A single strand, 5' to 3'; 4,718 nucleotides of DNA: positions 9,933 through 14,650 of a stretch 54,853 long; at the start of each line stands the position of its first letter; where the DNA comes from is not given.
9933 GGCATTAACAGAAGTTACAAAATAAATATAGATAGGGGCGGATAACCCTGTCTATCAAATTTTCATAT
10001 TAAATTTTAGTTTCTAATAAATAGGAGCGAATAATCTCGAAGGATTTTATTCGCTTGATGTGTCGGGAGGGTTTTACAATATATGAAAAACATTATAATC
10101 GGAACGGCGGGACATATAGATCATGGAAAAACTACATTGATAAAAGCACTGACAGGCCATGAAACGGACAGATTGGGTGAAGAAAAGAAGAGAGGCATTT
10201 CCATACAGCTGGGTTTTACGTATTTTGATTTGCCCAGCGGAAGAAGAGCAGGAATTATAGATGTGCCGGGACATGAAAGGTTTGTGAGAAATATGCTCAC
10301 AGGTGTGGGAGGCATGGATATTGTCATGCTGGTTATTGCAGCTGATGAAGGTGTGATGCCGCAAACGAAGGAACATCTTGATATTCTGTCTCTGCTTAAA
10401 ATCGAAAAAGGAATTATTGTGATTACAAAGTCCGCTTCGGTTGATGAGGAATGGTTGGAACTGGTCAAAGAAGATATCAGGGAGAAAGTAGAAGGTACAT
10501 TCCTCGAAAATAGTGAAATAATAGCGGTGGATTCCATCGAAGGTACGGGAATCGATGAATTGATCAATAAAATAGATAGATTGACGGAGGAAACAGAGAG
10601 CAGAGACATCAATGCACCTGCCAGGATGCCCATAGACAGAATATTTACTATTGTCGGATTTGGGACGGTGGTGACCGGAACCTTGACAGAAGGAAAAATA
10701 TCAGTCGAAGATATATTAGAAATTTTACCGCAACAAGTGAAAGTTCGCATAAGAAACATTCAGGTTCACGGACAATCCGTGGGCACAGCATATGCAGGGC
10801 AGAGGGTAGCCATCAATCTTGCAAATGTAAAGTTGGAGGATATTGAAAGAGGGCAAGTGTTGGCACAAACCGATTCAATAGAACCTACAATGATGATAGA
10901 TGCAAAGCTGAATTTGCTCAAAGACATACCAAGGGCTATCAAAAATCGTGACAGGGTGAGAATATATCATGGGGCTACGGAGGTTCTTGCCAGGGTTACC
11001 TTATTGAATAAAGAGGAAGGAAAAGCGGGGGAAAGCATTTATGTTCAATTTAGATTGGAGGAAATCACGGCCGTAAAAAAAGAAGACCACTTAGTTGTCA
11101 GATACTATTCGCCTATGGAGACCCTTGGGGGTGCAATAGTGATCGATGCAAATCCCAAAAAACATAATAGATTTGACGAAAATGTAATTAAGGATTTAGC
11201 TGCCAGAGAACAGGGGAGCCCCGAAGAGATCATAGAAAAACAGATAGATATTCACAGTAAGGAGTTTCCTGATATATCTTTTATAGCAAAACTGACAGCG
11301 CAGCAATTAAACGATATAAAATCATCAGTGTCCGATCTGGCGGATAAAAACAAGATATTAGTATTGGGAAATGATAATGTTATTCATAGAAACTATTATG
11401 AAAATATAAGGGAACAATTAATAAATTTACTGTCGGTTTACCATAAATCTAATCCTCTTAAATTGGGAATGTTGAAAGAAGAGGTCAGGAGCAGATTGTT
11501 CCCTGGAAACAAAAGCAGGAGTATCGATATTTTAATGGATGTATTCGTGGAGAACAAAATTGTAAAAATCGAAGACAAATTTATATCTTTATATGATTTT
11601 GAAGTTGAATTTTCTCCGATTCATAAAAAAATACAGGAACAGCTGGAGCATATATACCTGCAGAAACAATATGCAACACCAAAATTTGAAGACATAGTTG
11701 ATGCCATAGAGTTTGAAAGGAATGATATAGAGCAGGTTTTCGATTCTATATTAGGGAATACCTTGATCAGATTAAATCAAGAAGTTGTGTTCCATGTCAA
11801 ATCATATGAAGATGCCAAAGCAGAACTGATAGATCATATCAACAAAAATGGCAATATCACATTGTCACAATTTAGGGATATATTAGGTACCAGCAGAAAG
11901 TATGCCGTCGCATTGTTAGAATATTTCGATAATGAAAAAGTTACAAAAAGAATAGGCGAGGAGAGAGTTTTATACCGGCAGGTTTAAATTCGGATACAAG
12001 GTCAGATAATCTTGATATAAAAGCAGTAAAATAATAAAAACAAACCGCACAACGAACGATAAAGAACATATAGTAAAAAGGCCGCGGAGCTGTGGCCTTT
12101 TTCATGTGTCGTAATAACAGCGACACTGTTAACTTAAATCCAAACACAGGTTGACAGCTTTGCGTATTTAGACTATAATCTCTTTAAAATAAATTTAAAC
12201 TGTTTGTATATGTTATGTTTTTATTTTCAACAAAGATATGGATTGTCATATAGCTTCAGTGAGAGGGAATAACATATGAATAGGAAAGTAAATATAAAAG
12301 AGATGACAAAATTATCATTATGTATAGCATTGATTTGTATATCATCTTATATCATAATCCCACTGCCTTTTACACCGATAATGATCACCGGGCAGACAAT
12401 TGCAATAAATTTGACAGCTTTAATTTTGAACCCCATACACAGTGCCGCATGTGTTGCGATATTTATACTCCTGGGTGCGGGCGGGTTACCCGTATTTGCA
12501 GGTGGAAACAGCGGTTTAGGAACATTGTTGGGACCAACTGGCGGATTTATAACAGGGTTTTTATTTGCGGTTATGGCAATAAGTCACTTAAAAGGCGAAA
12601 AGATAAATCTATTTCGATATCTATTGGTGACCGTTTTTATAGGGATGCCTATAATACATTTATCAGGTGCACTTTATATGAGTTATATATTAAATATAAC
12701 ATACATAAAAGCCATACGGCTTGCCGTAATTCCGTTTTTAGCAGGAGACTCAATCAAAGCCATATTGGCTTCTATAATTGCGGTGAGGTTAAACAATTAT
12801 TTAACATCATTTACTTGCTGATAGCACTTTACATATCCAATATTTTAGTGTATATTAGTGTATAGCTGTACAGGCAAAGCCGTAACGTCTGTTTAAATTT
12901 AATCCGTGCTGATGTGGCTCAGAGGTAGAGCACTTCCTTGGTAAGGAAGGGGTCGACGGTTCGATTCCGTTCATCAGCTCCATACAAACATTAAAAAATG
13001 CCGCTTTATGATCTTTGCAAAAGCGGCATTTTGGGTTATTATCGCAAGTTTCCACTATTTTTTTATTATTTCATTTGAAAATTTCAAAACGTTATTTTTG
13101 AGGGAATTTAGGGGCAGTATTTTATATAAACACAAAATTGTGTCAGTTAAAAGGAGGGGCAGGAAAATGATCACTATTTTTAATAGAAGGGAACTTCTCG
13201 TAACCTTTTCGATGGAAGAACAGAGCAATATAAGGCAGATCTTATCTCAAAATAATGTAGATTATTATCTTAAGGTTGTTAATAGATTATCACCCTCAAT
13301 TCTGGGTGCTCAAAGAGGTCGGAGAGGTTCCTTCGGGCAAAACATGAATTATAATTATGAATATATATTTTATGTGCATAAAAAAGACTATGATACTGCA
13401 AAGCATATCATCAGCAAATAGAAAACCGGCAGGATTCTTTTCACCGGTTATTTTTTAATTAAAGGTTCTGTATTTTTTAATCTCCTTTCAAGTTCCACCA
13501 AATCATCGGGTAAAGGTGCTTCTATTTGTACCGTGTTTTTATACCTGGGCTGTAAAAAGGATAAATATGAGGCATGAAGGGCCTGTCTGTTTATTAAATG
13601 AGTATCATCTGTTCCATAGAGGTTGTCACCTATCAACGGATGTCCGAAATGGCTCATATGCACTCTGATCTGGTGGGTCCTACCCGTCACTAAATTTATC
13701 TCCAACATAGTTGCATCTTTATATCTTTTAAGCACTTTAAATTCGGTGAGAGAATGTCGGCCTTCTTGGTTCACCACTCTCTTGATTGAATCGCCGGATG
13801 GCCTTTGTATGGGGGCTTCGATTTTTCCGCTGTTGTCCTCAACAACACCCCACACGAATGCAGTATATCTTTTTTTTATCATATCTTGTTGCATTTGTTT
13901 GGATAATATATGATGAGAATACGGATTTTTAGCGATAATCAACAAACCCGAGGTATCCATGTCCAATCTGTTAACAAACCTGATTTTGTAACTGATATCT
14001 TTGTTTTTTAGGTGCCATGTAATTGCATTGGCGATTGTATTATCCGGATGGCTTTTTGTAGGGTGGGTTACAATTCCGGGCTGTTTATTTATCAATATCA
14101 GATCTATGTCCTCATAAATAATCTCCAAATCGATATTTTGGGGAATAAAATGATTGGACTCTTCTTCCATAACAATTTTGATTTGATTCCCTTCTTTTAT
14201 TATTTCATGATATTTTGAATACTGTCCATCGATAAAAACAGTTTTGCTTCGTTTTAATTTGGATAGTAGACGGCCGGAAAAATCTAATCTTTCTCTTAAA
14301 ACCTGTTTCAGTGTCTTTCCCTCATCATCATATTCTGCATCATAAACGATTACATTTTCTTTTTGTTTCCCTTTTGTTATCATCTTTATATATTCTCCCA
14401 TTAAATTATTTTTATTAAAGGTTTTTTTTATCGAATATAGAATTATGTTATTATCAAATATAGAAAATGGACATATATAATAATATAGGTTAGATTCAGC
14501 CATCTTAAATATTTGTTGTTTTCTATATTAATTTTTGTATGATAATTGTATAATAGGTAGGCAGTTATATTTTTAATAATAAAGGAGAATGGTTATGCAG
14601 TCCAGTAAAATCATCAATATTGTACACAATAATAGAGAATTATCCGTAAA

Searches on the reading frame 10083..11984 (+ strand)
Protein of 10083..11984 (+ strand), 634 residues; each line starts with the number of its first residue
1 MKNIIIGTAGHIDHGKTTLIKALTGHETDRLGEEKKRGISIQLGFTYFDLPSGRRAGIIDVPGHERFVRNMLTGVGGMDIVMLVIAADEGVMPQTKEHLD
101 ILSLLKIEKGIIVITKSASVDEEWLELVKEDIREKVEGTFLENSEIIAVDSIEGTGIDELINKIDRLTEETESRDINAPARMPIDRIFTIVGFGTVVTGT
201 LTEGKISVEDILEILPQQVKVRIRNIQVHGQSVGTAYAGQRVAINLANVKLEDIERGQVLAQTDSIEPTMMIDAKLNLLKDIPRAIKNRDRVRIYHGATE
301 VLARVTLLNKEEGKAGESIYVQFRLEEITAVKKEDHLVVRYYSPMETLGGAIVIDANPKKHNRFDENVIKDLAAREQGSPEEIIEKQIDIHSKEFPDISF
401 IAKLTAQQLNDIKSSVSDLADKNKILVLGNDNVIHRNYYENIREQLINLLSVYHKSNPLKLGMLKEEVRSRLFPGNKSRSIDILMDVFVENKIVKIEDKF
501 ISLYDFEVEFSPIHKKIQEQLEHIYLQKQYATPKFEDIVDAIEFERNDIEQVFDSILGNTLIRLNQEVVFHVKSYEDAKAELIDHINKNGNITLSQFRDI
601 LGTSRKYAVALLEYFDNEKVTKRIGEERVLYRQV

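Call 4: search_protein_families(library=ncbifam, proteins=[window:10083-11984:+])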
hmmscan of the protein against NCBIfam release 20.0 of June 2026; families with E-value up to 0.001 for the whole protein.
window:10083-11984:+ (634 aa): 30 families (the best 25 are shown)
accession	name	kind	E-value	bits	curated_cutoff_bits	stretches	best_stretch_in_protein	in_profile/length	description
TIGR00475.1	selB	equivalog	1.1e-115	387.6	242.25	1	4-630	1-579/581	selenocysteine-specific translation elongation factor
NF000766.0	PRK00049.1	subfamily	1.8e-48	165.3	449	1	4-340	13-380/396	elongation factor Tu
NF009373.0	PRK12736.1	subfamily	6.1e-47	160.2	452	1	4-341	13-379/394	elongation factor Tu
NF009372.0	PRK12735.1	subfamily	1.5e-45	155.8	479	1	4-340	13-380/396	elongation factor Tu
NF003077.0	PRK04000.1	equivalog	3.5e-42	145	315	2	54-270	85-303/412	translation initiation factor IF-2 subunit gamma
TIGR03680.1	eif2g_arch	equivalog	5.6e-42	144.4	514.5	2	54-271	81-300/407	translation initiation factor IF-2 subunit gamma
TIGR00485.1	EF-Tu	equivalog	6.8e-42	143.6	522.4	1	4-339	13-377/394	elongation factor Tu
NF008969.0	PRK12317.1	subfamily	2e-39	135.4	502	1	29-288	61-335/426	elongation factor 1-alpha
TIGR00483.1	EF-1_alpha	equivalog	4e-31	107.9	540.1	1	28-279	60-328/427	translation elongation factor EF-1 subunit alpha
TIGR02034.1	CysN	subfamily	1.2e-29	103.6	336.1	1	29-357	56-396/406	sulfate adenylyltransferase, large subunit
NF004035.0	PRK05506.1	subfamily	7.9e-28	97.1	715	1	28-358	79-421/632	bifunctional sulfate adenylyltransferase subunit 1/adenylylsulfate kinase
NF003478.0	PRK05124.1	equivalog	7.6e-27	94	590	1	29-358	83-424/475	sulfate adenylyltransferase subunit CysN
TIGR00487.1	IF-2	equivalog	1.3e-17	63.8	424.4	1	5-242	89-323/587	translation initiation factor IF-2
TIGR00231.1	small_GTP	domain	6.8e-12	45.5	42.5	1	1-164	1-162/164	GTP-binding protein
NF033148.1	tet_protect_M_W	exception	1.1e-10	40.6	1100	1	1-141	1-153/639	TetM/TetW/TetO/TetS family tetracycline resistance ribosomal protection protein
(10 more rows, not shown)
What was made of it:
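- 10083..11987 (+): selB, the Sec-specific elongation factor that binds the SECIS. TIGR00475 scores 387.6 bits against a cut-off of 242 (call 4).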

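Call 18: find_encoding_contigs(protein=window:10083-11984:+, flank=6000, max_places=4)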
Protein window:10083-11984:+ (634 aa): no gene with exactly this product is on record in the collection.
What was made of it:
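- Tried and rejected: Source contig: an exact look-up of the window's SelB found nothing (call 18).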

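Call 41: search_protein_families(library=pfam, proteins=[window:10083-11984:+], max_evalue=0.00001)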
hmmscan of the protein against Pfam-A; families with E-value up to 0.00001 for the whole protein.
window:10083-11984:+ (634 aa): 5 families
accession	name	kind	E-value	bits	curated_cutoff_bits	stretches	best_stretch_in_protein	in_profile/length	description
PF00009.33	GTP_EFTU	-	2.6e-33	115.6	26.5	1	3-168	3-186/188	Elongation factor Tu GTP binding domain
PF09107.17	SelB-wing_3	-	5.1e-23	80.8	23.2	1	584-630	1-47/47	Elongation factor SelB, winged helix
PF09106.17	SelB-wing_2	-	1.5e-14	54.3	22.3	1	448-503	2-57/57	Elongation factor SelB, winged helix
PF25461.1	Beta-barrel_SelB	-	1.8e-12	47.8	27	1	283-360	11-80/80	Selenocysteine-specific elongation factor, beta-barrel domain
PF03144.31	GTP_EFTU_D2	-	2.8e-12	47.3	30.3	1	194-261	1-73/73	Elongation factor Tu domain 2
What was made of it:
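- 10083..11987 (+): Pfam finds GTP_EFTU, Beta-barrel_SelB, SelB-wing_2 and SelB-wing_3 (call 41).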

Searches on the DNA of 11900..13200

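Call 35: search_rna_families(source=window, start=11900, end=13200, threshold=evalue, max_evalue=1)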
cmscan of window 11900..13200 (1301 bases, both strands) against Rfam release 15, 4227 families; matches with E-value up to 1: 2.
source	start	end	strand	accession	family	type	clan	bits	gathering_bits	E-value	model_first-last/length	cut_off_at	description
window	12908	12979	+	RF00005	tRNA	Gene; tRNA;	CL00001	70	29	6.5e-15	1-71/71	no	tRNA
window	12986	13115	-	RF02079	STnc180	Gene; sRNA;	-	18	50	0.91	1-208/208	no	Enterobacterial sRNA STnc180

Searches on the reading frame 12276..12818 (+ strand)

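Call 4: search_protein_families(library=ncbifam, proteins=[window:12276-12818:+])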
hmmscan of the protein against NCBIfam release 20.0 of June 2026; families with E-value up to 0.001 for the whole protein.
window:12276-12818:+ (181 aa): 0 families

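Call 41: search_protein_families(library=pfam, proteins=[window:12276-12818:+], max_evalue=0.00001)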
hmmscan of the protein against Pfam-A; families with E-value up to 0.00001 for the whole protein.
window:12276-12818:+ (181 aa): 1 family
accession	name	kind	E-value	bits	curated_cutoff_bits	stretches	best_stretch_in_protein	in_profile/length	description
PF02632.19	BioY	-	2.5e-34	118.7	25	1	32-173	1-139/140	BioY family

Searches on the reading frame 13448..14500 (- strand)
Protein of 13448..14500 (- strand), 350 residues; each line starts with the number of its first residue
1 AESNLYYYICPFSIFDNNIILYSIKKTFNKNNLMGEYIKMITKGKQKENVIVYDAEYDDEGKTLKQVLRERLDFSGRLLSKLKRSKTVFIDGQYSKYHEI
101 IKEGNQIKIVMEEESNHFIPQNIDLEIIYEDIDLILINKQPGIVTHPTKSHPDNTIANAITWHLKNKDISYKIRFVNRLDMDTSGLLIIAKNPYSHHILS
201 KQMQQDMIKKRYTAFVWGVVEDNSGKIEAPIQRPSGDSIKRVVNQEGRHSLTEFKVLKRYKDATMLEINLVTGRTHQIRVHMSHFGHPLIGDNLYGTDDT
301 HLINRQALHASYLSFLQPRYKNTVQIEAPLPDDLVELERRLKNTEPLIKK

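Call 41: search_protein_families(library=pfam, proteins=[window:13448-14500:-], max_evalue=0.00001)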
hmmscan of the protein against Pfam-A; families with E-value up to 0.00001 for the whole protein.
window:13448-14500:- (350 aa): 1 family
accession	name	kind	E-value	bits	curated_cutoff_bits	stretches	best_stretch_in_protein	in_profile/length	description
PF00849.27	PseudoU_synth_2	-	1.4e-31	110.2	26.8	1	133-284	1-152/152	RNA pseudouridylate synthase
